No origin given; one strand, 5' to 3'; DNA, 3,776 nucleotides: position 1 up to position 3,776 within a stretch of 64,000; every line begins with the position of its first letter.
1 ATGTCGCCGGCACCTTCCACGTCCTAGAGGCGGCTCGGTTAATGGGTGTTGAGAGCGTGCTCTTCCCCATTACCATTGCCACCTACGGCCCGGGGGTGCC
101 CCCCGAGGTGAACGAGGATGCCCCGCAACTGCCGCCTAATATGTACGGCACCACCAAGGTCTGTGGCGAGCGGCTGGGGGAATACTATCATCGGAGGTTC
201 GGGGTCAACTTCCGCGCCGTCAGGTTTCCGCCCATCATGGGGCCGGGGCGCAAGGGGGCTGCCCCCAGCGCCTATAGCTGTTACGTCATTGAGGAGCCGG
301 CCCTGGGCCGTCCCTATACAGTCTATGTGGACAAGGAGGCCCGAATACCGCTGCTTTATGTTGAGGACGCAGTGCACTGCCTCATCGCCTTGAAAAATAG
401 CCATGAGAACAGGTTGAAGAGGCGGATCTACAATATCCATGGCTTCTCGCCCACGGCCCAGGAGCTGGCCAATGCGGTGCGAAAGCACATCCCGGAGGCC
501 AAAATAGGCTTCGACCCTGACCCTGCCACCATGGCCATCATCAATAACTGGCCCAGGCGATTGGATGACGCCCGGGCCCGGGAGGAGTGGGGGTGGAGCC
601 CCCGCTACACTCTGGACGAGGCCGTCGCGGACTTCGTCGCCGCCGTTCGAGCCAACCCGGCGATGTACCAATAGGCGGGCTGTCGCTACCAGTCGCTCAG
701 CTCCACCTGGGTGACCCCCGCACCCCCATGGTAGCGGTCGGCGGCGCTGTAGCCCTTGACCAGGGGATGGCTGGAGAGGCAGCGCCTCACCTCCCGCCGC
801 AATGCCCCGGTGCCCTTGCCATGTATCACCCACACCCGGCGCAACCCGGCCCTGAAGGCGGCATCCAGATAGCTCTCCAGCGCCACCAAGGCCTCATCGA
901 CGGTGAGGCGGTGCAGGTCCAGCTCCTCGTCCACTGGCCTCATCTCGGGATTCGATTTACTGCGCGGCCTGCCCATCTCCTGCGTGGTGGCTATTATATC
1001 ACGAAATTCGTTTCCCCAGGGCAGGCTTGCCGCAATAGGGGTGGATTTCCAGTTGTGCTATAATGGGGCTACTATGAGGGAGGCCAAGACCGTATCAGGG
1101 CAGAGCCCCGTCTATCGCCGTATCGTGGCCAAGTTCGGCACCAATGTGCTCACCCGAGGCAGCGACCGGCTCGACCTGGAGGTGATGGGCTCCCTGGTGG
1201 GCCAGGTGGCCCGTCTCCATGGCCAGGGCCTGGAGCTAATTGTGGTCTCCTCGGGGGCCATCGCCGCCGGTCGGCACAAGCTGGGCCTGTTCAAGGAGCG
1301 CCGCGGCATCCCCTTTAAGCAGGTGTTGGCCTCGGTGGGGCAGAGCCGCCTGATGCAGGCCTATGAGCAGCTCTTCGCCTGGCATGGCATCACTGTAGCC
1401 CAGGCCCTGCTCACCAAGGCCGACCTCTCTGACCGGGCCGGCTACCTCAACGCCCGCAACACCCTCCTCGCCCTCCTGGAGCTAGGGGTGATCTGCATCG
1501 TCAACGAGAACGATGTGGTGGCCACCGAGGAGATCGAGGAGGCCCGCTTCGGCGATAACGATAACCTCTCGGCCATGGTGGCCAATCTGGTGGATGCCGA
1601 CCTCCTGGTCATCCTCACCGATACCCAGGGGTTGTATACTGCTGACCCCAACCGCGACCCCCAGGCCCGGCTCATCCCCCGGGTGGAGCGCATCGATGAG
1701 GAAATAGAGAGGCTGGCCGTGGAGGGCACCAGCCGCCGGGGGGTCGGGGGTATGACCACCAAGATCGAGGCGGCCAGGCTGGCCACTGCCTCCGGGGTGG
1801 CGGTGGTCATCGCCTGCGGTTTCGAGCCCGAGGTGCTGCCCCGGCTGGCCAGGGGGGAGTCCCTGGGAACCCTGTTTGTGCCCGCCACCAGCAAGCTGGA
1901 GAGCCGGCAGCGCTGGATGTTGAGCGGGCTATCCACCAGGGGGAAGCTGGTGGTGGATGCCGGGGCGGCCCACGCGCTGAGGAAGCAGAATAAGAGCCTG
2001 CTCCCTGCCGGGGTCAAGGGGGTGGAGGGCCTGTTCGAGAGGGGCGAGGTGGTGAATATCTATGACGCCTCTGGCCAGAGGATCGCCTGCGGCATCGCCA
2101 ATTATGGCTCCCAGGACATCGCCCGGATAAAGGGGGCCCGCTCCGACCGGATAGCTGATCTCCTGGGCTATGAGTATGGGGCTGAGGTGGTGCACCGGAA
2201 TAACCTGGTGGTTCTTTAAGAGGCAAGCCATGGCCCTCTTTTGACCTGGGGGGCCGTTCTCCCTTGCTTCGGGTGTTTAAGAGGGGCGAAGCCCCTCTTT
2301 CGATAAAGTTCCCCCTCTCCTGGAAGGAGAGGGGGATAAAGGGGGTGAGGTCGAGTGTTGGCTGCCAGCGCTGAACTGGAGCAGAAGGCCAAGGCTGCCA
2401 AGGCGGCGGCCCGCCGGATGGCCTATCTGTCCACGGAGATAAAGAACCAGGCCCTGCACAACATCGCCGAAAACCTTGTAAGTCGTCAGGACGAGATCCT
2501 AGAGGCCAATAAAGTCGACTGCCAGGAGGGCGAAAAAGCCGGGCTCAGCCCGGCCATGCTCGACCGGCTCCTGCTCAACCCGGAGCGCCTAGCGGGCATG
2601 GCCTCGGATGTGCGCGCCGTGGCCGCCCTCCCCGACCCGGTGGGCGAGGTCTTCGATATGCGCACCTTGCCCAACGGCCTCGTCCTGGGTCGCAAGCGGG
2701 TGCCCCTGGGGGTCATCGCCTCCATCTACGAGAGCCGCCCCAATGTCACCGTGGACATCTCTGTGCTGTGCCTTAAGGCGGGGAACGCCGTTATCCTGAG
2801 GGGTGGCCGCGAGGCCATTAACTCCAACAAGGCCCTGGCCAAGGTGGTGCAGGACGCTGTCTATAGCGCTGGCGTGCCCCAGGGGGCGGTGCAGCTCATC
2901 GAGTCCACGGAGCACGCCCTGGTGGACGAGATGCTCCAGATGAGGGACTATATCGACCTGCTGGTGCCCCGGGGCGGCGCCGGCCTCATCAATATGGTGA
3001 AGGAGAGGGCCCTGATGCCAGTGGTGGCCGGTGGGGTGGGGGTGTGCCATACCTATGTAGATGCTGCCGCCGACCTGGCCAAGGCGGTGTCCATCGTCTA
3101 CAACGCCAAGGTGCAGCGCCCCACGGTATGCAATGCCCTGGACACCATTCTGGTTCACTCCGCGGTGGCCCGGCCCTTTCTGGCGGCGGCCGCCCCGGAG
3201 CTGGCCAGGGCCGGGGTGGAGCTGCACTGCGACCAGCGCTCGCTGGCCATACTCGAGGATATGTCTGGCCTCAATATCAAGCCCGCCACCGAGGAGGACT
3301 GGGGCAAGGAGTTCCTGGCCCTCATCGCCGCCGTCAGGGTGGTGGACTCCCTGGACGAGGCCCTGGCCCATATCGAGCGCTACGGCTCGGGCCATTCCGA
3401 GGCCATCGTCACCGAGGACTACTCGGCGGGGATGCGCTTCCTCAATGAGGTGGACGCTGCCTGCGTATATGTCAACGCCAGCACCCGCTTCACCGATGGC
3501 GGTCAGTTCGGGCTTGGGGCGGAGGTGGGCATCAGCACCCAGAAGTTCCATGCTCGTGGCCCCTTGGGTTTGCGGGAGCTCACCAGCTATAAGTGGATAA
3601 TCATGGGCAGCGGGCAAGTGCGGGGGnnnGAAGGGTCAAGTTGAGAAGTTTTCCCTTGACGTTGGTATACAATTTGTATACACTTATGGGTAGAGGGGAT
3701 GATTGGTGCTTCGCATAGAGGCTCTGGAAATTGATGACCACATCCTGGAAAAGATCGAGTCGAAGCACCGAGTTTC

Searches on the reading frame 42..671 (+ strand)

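Call 62: search_protein_families(library=pfam, proteins=[window:42-671:+], max_evalue=0.001)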
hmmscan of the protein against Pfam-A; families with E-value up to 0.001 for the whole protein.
window:42-671:+ (210 aa): 2 families
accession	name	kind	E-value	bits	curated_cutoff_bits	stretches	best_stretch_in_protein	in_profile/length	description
PF01370.27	Epimerase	-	4.5e-16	59.4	20.9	1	2-132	106-239/240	NAD dependent epimerase/dehydratase family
PF16363.11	GDP_Man_Dehyd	-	3e-08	34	27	1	14-197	132-331/332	GDP-mannose 4,6 dehydratase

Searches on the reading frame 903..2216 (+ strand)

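Call 62: search_protein_families(library=pfam, proteins=[window:903-2216:+], max_evalue=0.001)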
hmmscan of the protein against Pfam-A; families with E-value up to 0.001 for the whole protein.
window:903-2216:+ (438 aa): 3 families
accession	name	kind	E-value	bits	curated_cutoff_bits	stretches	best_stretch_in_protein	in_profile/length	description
PF00696.33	AA_kinase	-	7.3e-43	147.4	24.9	1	73-304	2-233/234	Amino acid kinase family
PF01472.26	PUA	-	7.2e-20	71.2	24.8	1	347-419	1-72/74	PUA domain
PF17785.7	PUA_3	-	1.1e-05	25.6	22.6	1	350-409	2-61/64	PUA-like domain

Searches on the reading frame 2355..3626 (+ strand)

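Call 62: search_protein_families(library=pfam, proteins=[window:2355-3626:+], max_evalue=0.001)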
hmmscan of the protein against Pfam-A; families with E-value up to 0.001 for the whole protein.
window:2355-3626:+ (424 aa): 1 family
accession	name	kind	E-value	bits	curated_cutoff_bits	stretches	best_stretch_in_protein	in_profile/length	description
PF00171.27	Aldedh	-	2.8e-22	79.4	23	2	3-286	26-296/461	Aldehyde dehydrogenase family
